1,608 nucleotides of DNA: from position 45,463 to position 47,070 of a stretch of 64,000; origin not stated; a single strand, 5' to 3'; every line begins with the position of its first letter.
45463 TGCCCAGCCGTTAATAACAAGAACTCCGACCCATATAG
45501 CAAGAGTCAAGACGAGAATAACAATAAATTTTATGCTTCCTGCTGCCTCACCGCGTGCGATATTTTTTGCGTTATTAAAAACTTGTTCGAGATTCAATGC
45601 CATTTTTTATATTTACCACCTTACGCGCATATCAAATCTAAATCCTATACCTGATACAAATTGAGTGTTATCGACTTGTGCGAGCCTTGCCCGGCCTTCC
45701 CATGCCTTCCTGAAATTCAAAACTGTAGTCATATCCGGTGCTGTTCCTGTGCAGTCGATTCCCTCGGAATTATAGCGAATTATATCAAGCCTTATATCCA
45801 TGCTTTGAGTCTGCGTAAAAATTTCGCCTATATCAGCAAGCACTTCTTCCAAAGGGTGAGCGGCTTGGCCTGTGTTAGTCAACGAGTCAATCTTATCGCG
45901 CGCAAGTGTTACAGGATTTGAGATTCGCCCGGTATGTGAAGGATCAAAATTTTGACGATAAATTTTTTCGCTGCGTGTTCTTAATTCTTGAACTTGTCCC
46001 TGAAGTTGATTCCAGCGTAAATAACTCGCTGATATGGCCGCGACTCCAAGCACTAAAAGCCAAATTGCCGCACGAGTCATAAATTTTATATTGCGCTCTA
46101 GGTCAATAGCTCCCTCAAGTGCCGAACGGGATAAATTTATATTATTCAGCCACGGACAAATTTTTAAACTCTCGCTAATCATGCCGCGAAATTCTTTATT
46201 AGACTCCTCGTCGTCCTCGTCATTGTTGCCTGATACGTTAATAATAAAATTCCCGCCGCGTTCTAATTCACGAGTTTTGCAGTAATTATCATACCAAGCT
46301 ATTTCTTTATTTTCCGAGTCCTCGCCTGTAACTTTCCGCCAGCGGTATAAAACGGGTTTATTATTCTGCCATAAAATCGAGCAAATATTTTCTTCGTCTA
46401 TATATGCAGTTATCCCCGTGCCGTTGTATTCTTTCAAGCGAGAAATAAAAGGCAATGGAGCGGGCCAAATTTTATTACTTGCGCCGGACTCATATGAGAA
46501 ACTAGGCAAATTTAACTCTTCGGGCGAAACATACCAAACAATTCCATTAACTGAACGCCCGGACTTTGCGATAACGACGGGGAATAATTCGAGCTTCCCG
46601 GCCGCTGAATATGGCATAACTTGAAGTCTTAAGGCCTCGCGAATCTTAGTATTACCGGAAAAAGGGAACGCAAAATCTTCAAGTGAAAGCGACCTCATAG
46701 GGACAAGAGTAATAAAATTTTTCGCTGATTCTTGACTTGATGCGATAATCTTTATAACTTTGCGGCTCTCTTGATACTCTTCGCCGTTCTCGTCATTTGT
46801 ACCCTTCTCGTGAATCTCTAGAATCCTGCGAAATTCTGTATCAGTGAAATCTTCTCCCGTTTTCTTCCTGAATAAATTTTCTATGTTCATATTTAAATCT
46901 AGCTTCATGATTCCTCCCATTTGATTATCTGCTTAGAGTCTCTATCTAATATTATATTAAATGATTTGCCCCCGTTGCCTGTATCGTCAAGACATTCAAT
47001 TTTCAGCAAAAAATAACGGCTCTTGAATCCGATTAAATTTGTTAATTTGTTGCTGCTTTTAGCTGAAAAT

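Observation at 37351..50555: Complete T2SS-like secretion/pseudopilus locus with a scrambled gene order and no prepilin peptidase in view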

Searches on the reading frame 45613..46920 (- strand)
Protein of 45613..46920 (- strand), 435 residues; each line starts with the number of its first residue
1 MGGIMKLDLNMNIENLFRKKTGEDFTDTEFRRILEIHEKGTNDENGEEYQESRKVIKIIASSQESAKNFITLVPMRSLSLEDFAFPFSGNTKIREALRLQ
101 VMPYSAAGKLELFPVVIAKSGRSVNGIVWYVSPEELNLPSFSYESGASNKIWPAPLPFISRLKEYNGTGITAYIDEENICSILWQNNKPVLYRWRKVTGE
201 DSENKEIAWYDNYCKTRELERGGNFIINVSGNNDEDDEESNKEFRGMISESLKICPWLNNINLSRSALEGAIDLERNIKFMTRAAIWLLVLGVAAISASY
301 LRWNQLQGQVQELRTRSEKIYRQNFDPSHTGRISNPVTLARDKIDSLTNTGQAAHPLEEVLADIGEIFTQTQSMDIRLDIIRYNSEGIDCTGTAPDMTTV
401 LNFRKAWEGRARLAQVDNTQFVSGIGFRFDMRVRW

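Call 3: search_protein_families(library=pfam, proteins=[window:45613-46920:-], max_evalue=0.01)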
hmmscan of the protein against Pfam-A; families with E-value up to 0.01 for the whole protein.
window:45613-46920:- (435 aa): 1 family
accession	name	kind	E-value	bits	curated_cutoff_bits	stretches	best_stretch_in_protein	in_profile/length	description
PF12693.12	GspL_C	-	4.5e-06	27.1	29.6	1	283-386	9-107/158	GspL periplasmic domain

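Call 4: search_protein_families(library=ncbifam, proteins=[window:45613-46920:-], max_evalue=0.01)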
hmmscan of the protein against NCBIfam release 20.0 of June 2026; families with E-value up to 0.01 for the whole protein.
window:45613-46920:- (435 aa): 2 families
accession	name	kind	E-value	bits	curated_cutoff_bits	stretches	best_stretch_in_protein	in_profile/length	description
NF041617.1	T2SS_L_SYNERG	exception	2.1e-66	224.3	150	1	58-435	13-384/387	type II secretion system protein GspL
TIGR01709.2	typeII_sec_gspL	equivalog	2.2e-07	30.3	65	1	277-416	240-381/392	type II secretion system protein GspL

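Call 10: find_related_loci(query=window:45613-46920:-, collection=genome_contigs, flank=10000)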
Query window:45613-46920:- (435 aa) in genome_contigs; peptide patterns used: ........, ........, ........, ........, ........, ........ (x = any residue, [..] = any of these).
116 stretches matched a pattern; 5 encode a relative of the query (tblastn E <= 1e-3); 5 distinct loci.
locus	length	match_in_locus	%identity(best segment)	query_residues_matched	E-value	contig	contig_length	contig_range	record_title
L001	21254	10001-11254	66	17-435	0e+0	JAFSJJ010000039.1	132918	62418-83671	MAG: Synergistaceae bacterium isolate RGIG3196 Goat_Reticulum-1__c562288, whole genome shotgun sequence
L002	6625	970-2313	63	1-435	0e+0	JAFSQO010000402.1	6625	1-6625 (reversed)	MAG: Synergistaceae bacterium isolate RGIG3383 Goat_Reticulum.Co__c1764993, whole genome shotgun sequence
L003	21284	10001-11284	65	1-435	0e+0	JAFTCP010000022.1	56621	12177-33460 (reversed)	MAG: Synergistaceae bacterium isolate RGIG3696 Goat_Rumen.Co__c278808, whole genome shotgun sequence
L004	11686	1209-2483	59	1-435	3e-179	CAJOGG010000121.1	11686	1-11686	uncultured Synergistales bacterium isolate Red_deer_3_mag_51 genome assembly, contig: scaffold_27537, whole genome shotg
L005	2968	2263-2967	91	1-237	2e-152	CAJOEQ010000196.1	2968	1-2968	uncultured Synergistales bacterium isolate Red_deer_3_mag_11 genome assembly, contig: scaffold_72860, whole genome shotg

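Call 21: find_homologous_proteins(query=window:45613-46920:-, max_evalue=0.001)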
Query window:45613-46920:- (435 aa): 196 proteins with E <= 0.001 among 6078 candidates; the best 120 are listed.
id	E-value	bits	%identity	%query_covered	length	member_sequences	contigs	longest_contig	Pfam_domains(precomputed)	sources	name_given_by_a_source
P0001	3.0e-274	927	93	100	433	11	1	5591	-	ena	-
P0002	3.5e-232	789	79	97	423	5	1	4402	-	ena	-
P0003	7.3e-199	679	67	97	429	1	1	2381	-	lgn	-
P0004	2.2e-198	677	67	97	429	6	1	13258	-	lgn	-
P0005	5.7e-196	669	68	97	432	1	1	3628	PF12693.13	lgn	-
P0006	8.0e-196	669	67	97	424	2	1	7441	-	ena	-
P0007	1.4e-194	665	66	98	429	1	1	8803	-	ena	-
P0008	2.5e-193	661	66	97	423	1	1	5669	-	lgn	-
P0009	2.8e-193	661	66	97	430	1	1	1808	-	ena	-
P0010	3.0e-193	661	66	96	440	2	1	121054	-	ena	-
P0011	2.5e-192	657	66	97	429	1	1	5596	PF12693.13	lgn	-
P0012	9.4e-192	656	65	99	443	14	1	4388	-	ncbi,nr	ncbi:MAG: hypothetical protein II917_10565 [Synergistaceae bacterium]|nr:hypothetical protein [Syner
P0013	1.2e-190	652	65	97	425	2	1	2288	-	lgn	-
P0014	3.8e-187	640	64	97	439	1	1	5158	-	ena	-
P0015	3.8e-187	640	64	97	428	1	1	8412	-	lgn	-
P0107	1.1e-151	524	54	98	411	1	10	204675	PF12693.13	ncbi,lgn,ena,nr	ncbi:MAG: hypothetical protein IJP86_02975 [Synergistaceae bacterium]|nr:hypothetical protein [Syner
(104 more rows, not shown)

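Call 22: find_encoding_contigs(protein=P0107, flank=10000, max_places=2)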
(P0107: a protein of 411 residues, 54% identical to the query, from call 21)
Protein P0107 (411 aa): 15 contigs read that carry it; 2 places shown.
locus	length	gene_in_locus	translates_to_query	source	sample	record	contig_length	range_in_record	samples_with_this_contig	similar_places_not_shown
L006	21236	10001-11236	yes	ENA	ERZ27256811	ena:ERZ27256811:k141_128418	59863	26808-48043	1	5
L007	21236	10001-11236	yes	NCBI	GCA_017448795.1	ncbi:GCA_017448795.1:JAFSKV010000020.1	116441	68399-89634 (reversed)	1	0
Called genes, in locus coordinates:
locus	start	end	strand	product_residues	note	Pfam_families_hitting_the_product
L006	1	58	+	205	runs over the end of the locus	PF01634:HisG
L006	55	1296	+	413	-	PF00815:Histidinol_dh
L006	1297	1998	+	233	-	PF13279:4HBT_2 (faint), PF20791:Acyl-ACP_TE_C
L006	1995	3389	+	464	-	PF02254:TrkA_N, PF02737:3HCDH_N (faint), PF03435:Sacchrp_dh_NADP (faint), PF03807:F420_oxidored (faint), PF13241:NAD_binding_7 (faint), PF02254:TrkA_N, PF02080:TrkA_C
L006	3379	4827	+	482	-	PF02386:TrkH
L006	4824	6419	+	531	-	PF01564:Spermine_synth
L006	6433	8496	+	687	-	PF04932:Wzy_C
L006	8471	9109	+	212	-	PF07963:N_methyl (weak)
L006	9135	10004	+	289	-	PF12836:HHH_3 (weak)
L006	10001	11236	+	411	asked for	PF12693:GspL_C (weak)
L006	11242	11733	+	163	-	PF28037:T2SS_GspM_synerg, PF04612:T2SSM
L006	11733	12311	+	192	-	PF28042:T2SS_GspN_synerg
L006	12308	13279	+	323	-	PF17820:PDZ_6 (weak)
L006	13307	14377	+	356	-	PF00595:PDZ (faint), PF13180:PDZ_2 (faint), PF17820:PDZ_6 (weak)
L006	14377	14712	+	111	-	PF07963:N_methyl (weak)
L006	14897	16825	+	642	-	PF21305:type_II_gspD_N0, PF03958:Secretin_N, PF00263:Secretin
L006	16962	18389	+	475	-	PF00437:T2SSE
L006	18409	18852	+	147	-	PF13577:SnoaL_4 (weak)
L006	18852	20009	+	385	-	PF28597:T2SSF_N, PF00482:T2SSF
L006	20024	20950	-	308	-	PF01073:3Beta_HSD (weak), PF01370:Epimerase, PF04321:RmlD_sub_bind, PF16363:GDP_Man_Dehyd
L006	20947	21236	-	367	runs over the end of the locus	PF13439:Glyco_transf_4, PF13579:Glyco_trans_4_4 (weak), PF20706:GT4-conflict (weak), PF00534:Glycos_transf_1, PF13692:Glyco_trans_1_4, PF13524:Glyco_trans_1_2 (weak)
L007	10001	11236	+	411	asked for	PF12693:GspL_C (weak)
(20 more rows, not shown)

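Call 33: search_protein_representatives(protein=window:45613-46920:-)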
Query: 435 residues. Proteins with E-value up to 0.001 (for the whole library): 84; up to 1e-10: 66; up to 1e-30: 21. The best 84 are listed.
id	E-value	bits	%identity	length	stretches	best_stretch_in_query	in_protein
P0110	2.9e-150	517.2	55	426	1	19-435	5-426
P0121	8.2e-103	360.9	50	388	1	66-435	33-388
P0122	5.8e-100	351.5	49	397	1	54-435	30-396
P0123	1.4e-97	343.7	53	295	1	148-435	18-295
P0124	1.3e-83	297.6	42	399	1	61-435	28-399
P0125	9.6e-71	255.2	58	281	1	237-435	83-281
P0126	2.2e-70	254.1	63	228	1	53-235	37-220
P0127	3.8e-62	226.9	35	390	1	51-435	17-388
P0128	3.0e-57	210.8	56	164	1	273-435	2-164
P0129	4.7e-57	210.1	66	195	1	291-431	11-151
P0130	6.6e-57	209.6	43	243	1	182-435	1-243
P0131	1.8e-56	208.2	37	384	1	70-435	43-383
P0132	3.2e-54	200.8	35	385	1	63-435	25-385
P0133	1.7e-53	198.4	55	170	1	22-193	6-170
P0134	3.4e-51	190.8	33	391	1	70-435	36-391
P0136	1.7e-48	181.9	31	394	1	65-435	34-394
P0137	1.5e-37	145.9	32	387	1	46-435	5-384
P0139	2.1e-34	135.5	28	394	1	70-435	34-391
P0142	7.7e-27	110.6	27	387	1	66-433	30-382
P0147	5.3e-25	104.5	25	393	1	70-435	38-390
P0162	2.0e-18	82.8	25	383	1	66-433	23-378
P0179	7.4e-13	64.5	23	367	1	66-433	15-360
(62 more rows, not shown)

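Call 34: list_cluster_members(proteins=[P0124, P0127, P0131, P0134, P0136, P0139, P0142, P0147, P0162, P0179])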
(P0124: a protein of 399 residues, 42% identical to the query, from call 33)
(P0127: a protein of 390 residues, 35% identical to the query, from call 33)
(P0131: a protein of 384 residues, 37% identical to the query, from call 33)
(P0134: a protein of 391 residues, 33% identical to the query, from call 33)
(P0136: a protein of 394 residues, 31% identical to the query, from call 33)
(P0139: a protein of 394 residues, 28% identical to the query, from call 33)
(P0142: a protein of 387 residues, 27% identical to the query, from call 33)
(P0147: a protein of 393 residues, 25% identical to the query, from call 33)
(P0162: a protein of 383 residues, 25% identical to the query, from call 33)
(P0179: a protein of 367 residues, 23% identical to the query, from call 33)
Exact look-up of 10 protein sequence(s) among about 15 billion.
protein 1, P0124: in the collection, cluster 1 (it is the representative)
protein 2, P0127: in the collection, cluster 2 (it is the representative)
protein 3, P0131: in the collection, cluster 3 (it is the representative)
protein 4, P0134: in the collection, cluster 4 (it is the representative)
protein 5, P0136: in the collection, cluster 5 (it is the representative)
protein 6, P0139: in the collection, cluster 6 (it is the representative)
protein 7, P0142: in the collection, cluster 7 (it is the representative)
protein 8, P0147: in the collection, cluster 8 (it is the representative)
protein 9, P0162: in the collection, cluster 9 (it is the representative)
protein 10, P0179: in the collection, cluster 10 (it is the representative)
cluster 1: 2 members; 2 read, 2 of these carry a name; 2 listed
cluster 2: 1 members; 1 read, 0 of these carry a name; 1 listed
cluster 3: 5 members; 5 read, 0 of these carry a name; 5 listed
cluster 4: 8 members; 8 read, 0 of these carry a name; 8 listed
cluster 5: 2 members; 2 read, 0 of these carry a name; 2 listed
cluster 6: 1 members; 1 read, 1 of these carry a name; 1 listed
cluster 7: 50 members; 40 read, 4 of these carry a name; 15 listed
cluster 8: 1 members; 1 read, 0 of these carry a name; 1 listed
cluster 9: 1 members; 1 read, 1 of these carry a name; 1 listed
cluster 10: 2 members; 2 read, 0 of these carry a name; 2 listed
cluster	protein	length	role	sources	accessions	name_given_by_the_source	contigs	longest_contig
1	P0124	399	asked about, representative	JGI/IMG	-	hypothetical protein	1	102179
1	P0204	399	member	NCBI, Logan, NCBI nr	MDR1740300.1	MAG: hypothetical protein LBR38_00415 [Synergistaceae bacterium] | hypothetical protein [Synergistaceae bacterium]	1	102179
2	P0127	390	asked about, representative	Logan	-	-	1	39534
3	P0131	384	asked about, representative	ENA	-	-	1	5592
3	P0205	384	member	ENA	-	-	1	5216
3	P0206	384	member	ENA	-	-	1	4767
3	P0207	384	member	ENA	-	-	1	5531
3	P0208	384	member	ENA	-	-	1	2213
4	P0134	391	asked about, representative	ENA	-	-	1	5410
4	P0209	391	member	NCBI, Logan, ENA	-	-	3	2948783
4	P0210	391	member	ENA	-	-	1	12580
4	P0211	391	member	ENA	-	-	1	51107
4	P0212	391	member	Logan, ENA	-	-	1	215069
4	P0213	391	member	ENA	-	-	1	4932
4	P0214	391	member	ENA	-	-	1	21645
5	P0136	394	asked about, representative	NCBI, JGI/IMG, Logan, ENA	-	-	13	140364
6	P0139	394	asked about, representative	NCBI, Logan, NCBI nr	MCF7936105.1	MAG: hypothetical protein K9L28_07185 [Synergistales bacterium] | hypothetical protein [Synergistales bacterium]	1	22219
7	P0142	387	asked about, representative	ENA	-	-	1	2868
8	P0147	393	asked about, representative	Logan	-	-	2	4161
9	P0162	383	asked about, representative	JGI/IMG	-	hypothetical protein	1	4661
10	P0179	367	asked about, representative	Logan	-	-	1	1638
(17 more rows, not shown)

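Call 35: find_homologous_proteins(query=P0209, max_evalue=0.001)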
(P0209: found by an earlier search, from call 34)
Query P0209 (391 aa): 8 proteins with E <= 0.001 among 3595 candidates.
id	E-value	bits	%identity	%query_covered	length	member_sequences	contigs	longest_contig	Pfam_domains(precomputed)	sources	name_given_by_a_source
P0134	2.0e-251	851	99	100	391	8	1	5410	PF12693.13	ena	-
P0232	2.1e-237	805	93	100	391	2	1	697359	PF12693.13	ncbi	-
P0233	7.8e-209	711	80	100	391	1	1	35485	PF12693.13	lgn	-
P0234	2.4e-164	565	65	100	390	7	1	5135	PF12693.13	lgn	-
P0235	1.1e-147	510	58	100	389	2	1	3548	PF12693.13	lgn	-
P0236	1.7e-88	315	54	69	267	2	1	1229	PF12693.13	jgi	jgi:hypothetical protein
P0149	8.2e-79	283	61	56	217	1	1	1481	PF12693.13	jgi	jgi:hypothetical protein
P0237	4.0e-47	179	32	91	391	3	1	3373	-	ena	-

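Call 36: find_encoding_contigs(protein=P0232, flank=10000, max_places=2)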
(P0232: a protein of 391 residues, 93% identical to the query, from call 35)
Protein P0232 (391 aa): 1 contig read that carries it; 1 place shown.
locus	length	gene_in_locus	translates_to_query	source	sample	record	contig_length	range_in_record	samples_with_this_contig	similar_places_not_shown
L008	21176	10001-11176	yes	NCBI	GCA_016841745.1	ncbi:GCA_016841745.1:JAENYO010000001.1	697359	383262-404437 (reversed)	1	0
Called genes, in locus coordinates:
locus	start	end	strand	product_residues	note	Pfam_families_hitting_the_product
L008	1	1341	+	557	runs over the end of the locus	PF03485:Arg_tRNA_synt_N, PF01406:tRNA-synt_1e (faint), PF00750:tRNA-synt_1d, PF09334:tRNA-synt_1g (faint), PF05746:DALR_1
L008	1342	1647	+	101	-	PF04977:DivIC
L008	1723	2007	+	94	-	PF01250:Ribosomal_S6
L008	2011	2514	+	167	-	PF00436:SSB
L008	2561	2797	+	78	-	PF01084:Ribosomal_S18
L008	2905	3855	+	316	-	PF09991:DUF2232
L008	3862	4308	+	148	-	PF01281:Ribosomal_L9_N, PF03948:Ribosomal_L9_C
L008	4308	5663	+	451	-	PF00772:DnaB, PF13481:AAA_25, PF03796:DnaB_C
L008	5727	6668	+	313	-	PF02195:ParB_N, PF17762:HTH_ParB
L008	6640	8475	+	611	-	PF04932:Wzy_C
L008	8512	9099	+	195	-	PF07963:N_methyl (weak)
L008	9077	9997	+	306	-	PF12836:HHH_3 (weak), PF03934:T2SSK (faint)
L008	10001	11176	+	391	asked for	PF12693:GspL_C (weak)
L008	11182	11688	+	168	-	PF28037:T2SS_GspM_synerg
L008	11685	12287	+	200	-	PF28042:T2SS_GspN_synerg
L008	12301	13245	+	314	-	PF13180:PDZ_2 (weak)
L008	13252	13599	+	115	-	PF07963:N_methyl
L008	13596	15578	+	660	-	PF21305:type_II_gspD_N0, PF03958:Secretin_N, PF00263:Secretin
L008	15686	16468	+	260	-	PF00142:Fer4_NifH (faint), PF01656:CbiA, PF02374:ArsA_ATPase (weak), PF09140:MipZ (weak), PF10609:ParA, PF13614:AAA_31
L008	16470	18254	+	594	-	PF00437:T2SSE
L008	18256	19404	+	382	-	PF28597:T2SSF_N, PF00482:T2SSF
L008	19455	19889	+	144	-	PF07963:N_methyl, PF08334:T2SSG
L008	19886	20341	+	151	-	-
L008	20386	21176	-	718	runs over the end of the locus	PF12437:GSIII_N, PF00120:Gln-synt_C, PF18318:Gln-synt_C-ter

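Call 37: find_encoding_contigs(protein=P0134, flank=10000, max_places=2)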
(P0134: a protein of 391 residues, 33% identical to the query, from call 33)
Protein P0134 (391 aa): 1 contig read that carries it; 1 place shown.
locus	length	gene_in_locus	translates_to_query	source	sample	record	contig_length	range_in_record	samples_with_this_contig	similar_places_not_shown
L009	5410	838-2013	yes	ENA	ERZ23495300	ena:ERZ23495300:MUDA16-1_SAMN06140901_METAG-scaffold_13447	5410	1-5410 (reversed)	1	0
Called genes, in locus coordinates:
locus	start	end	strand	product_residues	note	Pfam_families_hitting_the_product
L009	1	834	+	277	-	?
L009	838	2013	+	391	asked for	PF12693:GspL_C (weak)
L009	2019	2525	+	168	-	PF28037:T2SS_GspM_synerg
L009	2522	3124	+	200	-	PF28042:T2SS_GspN_synerg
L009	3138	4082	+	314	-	PF13180:PDZ_2 (weak)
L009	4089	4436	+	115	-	PF07963:N_methyl (weak)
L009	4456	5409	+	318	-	?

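Call 39: find_homologous_proteins(query=A1, max_evalue=0.001)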
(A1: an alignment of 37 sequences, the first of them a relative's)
Query A1 (37 sequences) (394 aa, profile of the alignment): 55 proteins with E <= 0.001 among 8000 candidates.
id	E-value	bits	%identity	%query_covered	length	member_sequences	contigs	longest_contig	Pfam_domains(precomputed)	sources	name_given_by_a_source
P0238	2.7e-126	440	25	88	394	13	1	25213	-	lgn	-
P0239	9.7e-124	431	25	89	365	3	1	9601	-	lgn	-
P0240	3.9e-120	419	24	88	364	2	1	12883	-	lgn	-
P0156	9.6e-120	418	24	88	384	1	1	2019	-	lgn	-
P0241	8.2e-116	405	31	28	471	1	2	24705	-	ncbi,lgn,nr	ncbi:MAG: type II secretion system protein GspL [Synergistes sp.]|nr:type II secretion system protei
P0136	1.7e-111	391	100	100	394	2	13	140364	PF12693.13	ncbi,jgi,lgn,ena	-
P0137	2.8e-111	390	33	92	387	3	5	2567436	-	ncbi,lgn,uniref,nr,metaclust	ncbi:hypothetical protein Dpep_0155 [Dethiosulfovibrio peptidovorans DSM 11002]|uniref:Uncharacteriz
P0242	4.9e-110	386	95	100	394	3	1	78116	PF12693.13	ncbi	-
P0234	5.8e-110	386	37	96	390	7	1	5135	PF12693.13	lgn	-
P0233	6.2e-110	386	38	92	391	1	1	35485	PF12693.13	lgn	-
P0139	1.8e-108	381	31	92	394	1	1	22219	PF12693.13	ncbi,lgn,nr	ncbi:MAG: hypothetical protein K9L28_07185 [Synergistales bacterium]|nr:hypothetical protein [Synerg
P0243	6.6e-107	376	57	100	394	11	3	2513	PF12693.13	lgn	-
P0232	1.1e-104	368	37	92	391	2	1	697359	PF12693.13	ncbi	-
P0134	2.2e-103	364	37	92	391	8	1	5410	PF12693.13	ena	-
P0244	1.6e-102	361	30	89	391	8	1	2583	-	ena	-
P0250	2.2e-98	348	28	98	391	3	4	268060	PF12693.13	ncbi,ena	ncbi:hypothetical protein MASR2M79_01550 [Aminivibrio sp.]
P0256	7.8e-98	346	30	90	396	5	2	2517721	PF12693.13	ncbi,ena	-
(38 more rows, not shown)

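Call 40: find_encoding_contigs(protein=P0137, flank=10000, max_places=1)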
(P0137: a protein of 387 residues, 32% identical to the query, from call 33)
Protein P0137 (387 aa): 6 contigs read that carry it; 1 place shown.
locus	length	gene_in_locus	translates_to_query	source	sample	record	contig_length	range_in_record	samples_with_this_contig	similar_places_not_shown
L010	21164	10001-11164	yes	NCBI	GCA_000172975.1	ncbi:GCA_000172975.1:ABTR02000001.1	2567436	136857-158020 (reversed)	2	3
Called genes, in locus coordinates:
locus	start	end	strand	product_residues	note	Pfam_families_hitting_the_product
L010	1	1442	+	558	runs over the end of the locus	PF03485:Arg_tRNA_synt_N, PF00750:tRNA-synt_1d, PF01406:tRNA-synt_1e (faint), PF05746:DALR_1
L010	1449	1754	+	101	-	PF04977:DivIC (weak)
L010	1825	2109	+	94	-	PF01250:Ribosomal_S6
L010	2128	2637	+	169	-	PF00436:SSB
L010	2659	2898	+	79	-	PF01084:Ribosomal_S18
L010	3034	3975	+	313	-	PF09991:DUF2232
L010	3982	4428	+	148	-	PF01281:Ribosomal_L9_N, PF03948:Ribosomal_L9_C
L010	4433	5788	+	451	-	PF00772:DnaB, PF13481:AAA_25, PF03796:DnaB_C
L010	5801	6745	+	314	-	PF02195:ParB_N, PF17762:HTH_ParB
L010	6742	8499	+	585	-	PF04932:Wzy_C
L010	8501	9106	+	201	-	PF07963:N_methyl (weak)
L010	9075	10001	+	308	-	PF03934:T2SSK, PF12836:HHH_3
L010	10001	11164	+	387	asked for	-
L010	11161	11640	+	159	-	PF28037:T2SS_GspM_synerg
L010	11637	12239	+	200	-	PF28042:T2SS_GspN_synerg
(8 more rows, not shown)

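Call 41: find_encoding_contigs(protein=P0241, flank=10000, max_places=1)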
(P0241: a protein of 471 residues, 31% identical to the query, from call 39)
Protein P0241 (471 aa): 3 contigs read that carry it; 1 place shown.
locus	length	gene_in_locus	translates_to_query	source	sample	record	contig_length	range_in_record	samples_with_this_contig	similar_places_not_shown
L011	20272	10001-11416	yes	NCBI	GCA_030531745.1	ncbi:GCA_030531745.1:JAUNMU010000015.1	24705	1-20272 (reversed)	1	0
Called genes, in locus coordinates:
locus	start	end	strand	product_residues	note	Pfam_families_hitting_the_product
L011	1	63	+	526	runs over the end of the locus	-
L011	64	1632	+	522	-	PF01266:DAO (faint), PF01593:Amino_oxidase, PF01946:Thi4 (weak), PF07992:Pyr_redox_2 (faint), PF12831:FAD_oxidored (faint), PF13450:NAD_binding_8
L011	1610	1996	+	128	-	PF04138:GtrA_DPMS_TM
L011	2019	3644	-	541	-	PF13173:AAA_14, PF13635:DUF4143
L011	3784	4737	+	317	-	PF09991:DUF2232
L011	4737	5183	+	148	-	PF01281:Ribosomal_L9_N, PF03948:Ribosomal_L9_C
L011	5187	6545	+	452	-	PF00772:DnaB, PF06745:ATPase (faint), PF03796:DnaB_C, PF13481:AAA_25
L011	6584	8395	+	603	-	PF04932:Wzy_C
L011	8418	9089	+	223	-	PF07963:N_methyl (weak)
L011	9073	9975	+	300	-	PF03934:T2SSK (weak), PF12836:HHH_3 (weak)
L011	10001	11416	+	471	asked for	-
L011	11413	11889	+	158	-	PF28037:T2SS_GspM_synerg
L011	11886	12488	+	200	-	PF28042:T2SS_GspN_synerg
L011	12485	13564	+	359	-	PF13180:PDZ_2 (weak), PF17820:PDZ_6 (weak)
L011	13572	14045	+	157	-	PF07963:N_methyl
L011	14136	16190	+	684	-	PF21305:type_II_gspD_N0, PF03958:Secretin_N, PF00263:Secretin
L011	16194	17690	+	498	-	PF00437:T2SSE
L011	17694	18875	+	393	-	PF00482:T2SSF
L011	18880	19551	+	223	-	PF13580:SIS_2, PF01380:SIS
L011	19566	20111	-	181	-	PF08645:PNK3P, PF13242:Hydrolase_like (weak)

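Call 42: find_encoding_contigs(protein=P0256, flank=10000, max_places=1)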
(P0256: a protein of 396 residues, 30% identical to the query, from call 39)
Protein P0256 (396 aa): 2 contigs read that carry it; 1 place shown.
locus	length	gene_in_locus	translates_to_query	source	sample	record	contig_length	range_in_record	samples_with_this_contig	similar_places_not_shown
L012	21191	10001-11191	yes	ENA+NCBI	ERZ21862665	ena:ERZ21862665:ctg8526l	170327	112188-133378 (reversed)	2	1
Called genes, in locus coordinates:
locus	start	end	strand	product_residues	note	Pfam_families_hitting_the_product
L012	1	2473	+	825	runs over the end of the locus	PF08447:PAS_3, PF08448:PAS_4 (faint), PF01590:GAF, PF13185:GAF_2, PF13487:HD_5, PF01966:HD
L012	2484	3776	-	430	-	PF07690:MFS_1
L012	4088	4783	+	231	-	PF01325:Fe_dep_repress, PF12802:MarR_2 (weak), PF02742:Fe_dep_repr_C, PF04023:FeoA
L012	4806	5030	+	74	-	PF04023:FeoA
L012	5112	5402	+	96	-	PF04023:FeoA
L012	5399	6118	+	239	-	PF01926:MMR_HSR1, PF02421:FeoB_N, PF03193:RsgA_GTPase (faint)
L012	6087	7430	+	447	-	PF07670:Gate, PF07664:FeoB_C, PF07670:Gate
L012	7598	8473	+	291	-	PF09924:LPG_synthase_C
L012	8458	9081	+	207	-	PF07963:N_methyl (weak)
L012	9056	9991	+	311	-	PF03934:T2SSK (faint), PF12836:HHH_3 (weak)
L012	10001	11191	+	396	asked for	PF12693:GspL_C (weak)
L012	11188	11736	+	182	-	PF28037:T2SS_GspM_synerg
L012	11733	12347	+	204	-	PF28042:T2SS_GspN_synerg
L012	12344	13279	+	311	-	PF13180:PDZ_2 (weak)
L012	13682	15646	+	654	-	PF21305:type_II_gspD_N0, PF03958:Secretin_N, PF00263:Secretin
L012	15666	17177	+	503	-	PF00437:T2SSE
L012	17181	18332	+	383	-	PF28597:T2SSF_N, PF00482:T2SSF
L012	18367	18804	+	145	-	PF07963:N_methyl, PF08334:T2SSG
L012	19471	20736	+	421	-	-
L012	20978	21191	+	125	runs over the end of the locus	PF09864:MliC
